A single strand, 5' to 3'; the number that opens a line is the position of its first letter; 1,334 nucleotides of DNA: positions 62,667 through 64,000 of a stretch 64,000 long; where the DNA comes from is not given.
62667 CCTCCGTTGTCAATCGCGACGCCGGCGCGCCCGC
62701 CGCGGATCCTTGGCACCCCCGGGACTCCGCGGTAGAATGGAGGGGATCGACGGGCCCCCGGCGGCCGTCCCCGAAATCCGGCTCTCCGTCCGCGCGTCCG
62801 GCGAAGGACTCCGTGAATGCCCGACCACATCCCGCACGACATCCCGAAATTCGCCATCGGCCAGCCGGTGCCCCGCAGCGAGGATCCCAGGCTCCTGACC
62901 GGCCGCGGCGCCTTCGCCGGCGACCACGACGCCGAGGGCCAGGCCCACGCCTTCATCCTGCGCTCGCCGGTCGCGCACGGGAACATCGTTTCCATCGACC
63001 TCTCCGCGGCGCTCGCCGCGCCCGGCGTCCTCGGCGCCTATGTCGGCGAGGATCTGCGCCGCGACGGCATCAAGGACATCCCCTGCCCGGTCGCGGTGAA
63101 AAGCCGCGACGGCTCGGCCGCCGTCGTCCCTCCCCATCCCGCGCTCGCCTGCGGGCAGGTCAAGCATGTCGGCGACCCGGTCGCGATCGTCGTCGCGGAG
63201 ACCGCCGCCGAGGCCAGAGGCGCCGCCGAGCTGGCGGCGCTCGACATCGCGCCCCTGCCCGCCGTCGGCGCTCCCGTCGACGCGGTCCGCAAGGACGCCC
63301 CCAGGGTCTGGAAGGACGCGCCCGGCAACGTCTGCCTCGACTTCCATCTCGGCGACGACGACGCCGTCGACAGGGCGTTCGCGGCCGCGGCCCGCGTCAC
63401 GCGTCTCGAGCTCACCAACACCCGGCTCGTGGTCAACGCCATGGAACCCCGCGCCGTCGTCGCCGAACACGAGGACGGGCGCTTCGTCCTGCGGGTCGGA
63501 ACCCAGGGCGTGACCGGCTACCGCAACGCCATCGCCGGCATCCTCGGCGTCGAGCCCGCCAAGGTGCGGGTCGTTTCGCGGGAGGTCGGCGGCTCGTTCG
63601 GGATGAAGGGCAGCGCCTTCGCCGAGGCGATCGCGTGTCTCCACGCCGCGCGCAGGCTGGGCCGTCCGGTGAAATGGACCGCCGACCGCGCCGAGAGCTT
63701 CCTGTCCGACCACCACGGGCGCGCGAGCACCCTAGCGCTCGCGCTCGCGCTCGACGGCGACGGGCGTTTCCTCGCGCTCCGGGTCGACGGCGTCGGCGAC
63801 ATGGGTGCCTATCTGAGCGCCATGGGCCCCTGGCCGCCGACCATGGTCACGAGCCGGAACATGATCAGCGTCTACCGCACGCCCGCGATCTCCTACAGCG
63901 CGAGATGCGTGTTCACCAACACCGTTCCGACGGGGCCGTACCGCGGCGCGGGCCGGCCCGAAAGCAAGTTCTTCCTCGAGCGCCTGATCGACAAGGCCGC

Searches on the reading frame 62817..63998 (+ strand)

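Call 49: search_protein_families(library=pfam, proteins=[window:62817-63998:+], max_evalue=0.00001)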
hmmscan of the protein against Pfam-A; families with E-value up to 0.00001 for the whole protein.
window:62817-63998:+ (394 aa): 2 families
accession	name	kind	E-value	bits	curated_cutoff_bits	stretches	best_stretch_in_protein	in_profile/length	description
PF02738.23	MoCoBD_1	-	1.1e-60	205.2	27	1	167-393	4-227/244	Molybdopterin cofactor-binding domain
PF01315.27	Ald_Xan_dh_C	-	6.2e-19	68.8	31.3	1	28-146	1-108/110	Aldehyde oxidase and xanthine dehydrogenase, a/b hammerhead domain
